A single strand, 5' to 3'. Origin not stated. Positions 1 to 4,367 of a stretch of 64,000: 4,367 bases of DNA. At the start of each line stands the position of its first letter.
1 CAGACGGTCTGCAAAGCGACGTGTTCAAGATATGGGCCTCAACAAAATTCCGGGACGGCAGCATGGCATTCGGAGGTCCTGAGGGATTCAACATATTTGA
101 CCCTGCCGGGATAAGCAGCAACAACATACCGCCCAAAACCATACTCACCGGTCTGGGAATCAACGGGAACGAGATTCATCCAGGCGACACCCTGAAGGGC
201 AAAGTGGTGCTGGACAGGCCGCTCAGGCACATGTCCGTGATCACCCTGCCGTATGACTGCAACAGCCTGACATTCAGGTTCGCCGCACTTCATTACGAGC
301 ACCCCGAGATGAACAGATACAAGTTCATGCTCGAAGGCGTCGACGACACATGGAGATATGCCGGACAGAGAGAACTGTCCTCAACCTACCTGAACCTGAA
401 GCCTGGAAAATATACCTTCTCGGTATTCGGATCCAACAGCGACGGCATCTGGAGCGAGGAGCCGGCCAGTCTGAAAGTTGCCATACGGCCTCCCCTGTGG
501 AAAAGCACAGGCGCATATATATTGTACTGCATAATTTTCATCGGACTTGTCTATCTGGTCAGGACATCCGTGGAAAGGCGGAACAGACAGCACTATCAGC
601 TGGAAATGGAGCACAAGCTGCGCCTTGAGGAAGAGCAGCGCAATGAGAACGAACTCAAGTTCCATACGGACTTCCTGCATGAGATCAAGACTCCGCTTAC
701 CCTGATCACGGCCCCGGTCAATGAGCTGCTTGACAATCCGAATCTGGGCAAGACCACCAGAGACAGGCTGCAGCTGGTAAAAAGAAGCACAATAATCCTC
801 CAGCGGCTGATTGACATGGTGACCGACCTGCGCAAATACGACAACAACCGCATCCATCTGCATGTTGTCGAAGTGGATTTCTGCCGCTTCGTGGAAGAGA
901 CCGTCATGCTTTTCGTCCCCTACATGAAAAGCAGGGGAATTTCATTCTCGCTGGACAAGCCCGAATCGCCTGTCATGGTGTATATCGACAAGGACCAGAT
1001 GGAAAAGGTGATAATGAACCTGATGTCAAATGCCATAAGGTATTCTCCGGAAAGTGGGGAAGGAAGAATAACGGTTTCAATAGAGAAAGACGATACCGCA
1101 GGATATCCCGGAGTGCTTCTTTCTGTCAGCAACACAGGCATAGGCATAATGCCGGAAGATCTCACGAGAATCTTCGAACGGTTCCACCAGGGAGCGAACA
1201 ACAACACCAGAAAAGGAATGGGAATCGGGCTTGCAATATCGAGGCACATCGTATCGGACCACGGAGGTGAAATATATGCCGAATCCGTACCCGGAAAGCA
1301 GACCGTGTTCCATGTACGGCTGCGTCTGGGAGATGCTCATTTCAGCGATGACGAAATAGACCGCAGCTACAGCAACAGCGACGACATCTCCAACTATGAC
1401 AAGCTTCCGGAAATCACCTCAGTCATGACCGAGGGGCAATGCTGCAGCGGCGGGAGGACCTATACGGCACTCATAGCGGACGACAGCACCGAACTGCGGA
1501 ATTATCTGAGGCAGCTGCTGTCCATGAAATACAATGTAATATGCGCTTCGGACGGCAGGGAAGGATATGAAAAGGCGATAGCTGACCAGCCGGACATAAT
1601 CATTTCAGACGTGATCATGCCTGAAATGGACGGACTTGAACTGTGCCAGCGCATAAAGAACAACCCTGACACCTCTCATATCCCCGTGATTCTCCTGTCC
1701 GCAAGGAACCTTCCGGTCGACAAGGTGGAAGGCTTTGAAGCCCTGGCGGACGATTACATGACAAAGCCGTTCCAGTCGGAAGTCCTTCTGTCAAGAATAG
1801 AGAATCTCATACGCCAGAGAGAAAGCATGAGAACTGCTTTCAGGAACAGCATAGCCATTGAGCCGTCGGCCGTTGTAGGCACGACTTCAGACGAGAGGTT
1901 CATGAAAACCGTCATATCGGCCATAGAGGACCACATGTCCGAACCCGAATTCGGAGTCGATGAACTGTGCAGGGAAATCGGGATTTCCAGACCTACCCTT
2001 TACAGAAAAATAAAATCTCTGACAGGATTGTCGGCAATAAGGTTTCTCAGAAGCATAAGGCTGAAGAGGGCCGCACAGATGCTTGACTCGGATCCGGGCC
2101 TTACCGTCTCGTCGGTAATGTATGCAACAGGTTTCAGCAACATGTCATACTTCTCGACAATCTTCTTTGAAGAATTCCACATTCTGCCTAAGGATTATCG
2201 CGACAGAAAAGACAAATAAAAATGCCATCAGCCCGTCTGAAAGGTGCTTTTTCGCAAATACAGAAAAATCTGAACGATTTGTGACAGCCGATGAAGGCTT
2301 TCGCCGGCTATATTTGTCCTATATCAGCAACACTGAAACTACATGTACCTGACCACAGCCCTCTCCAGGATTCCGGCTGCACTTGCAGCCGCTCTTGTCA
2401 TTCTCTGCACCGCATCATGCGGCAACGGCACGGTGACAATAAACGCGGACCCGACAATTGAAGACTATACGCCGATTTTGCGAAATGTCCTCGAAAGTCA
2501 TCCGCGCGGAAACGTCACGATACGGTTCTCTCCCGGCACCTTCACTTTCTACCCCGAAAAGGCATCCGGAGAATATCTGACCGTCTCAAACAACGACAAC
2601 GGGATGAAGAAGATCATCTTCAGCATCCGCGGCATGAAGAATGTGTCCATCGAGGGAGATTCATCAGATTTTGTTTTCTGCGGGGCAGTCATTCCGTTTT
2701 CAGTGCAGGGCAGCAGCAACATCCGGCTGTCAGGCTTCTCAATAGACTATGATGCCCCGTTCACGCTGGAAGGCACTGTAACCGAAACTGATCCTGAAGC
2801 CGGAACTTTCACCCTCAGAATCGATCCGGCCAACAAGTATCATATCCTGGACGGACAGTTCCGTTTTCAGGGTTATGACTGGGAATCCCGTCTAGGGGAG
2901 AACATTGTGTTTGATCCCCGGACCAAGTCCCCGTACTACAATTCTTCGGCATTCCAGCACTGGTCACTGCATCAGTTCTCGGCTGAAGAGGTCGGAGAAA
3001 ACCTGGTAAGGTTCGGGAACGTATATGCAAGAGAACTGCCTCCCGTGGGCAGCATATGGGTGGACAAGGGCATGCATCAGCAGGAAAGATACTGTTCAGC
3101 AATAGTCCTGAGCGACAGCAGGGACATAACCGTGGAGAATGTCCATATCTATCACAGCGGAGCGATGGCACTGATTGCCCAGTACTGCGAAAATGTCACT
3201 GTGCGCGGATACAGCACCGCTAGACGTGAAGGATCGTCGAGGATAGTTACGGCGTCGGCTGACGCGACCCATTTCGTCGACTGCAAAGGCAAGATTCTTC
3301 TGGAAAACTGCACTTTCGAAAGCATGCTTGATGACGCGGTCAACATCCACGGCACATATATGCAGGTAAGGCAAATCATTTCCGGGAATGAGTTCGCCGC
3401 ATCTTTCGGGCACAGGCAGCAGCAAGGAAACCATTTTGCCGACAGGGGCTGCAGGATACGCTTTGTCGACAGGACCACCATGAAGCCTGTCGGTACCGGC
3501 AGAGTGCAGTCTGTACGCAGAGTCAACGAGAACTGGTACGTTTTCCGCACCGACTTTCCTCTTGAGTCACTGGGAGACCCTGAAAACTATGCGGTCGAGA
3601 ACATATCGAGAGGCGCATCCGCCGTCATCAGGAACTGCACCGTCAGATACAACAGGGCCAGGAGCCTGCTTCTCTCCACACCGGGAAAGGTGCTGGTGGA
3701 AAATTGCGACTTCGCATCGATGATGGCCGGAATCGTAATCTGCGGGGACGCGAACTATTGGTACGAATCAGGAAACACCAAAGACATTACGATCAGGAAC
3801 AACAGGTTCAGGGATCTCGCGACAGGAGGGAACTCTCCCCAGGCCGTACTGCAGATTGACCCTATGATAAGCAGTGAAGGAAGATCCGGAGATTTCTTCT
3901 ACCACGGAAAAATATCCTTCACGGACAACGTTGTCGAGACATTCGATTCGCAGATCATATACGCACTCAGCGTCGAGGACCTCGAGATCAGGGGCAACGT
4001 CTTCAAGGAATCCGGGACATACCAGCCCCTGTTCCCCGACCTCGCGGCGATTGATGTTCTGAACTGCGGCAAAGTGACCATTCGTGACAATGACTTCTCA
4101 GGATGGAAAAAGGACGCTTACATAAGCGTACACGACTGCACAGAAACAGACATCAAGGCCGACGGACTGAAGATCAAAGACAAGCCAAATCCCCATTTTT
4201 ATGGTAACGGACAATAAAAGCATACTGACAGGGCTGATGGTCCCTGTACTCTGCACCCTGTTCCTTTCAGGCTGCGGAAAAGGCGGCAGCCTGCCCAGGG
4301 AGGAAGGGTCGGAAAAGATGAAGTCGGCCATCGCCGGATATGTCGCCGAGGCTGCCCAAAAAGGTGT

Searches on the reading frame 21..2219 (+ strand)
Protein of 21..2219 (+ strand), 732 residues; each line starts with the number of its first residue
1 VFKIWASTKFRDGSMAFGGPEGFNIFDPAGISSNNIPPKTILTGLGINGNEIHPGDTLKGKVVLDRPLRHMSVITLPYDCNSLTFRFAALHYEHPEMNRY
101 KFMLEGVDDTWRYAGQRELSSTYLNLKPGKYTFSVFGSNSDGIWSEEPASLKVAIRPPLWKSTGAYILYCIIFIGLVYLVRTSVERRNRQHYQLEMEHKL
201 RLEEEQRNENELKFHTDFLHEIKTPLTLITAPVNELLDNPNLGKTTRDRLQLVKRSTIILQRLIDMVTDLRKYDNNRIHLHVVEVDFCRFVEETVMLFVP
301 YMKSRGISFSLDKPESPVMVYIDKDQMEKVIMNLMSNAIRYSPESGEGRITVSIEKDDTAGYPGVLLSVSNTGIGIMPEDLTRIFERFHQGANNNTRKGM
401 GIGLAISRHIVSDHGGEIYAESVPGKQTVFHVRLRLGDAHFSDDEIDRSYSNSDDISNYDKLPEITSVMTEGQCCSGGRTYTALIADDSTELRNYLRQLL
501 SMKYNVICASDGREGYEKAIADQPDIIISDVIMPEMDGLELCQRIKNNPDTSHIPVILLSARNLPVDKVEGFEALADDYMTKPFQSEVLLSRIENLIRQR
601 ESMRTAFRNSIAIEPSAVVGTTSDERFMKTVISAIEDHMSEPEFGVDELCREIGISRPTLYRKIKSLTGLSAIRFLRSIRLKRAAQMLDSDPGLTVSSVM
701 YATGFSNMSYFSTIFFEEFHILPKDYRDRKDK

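Call 19: search_protein_families(library=pfam, proteins=[window:21-2219:+], max_evalue=0.001)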
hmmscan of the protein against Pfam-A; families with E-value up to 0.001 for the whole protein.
window:21-2219:+ (732 aa): 6 families
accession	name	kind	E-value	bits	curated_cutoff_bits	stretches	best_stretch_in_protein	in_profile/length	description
PF02518.31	HATPase_c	-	1.3e-26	93.7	26.4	1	323-436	2-109/111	Histidine kinase-, DNA gyrase B-, and HSP90-like ATPase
PF00072.30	Response_reg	-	1.5e-24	86.7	30.2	1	484-593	2-110/111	Response regulator receiver domain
PF12833.13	HTH_18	-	1.2e-19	70.8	33.6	1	649-729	1-80/80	Helix-turn-helix domain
PF07495.19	Y_Y_Y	-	1.1e-16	60.9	26.6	1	92-155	2-64/65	Y_Y_Y domain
PF00512.31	HisKA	-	6.2e-06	26.6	26.9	1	217-275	8-65/66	His Kinase A (phospho-acceptor) domain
PF00165.29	HTH_AraC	-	0.00062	20.3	26.6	0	635-676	1-41/42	Bacterial regulatory helix-turn-helix proteins, AraC family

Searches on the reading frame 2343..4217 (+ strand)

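Call 19: search_protein_families(library=pfam, proteins=[window:2343-4217:+], max_evalue=0.001)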
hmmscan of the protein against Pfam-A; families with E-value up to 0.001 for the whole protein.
window:2343-4217:+ (624 aa): 4 families
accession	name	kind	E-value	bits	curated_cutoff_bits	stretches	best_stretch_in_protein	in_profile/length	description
PF23763.2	Beta-barrel_GLAA-B_I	-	5.1e-20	71.9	28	1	143-238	2-94/95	GLAA-B beta-barrel domain I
PF13229.12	Beta_helix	-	2.2e-15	57.1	25.9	0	252-338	1-77/158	Right handed beta helix region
PF23764.1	Beta-barrel_GLAA-B_II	-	3.6e-09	37.2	28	1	354-398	5-48/67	GLAA-B beta-barrel domain II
PF05048.19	NosD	-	0.00019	21.4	23.6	0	527-589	30-82/212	Periplasmic copper-binding protein (NosD)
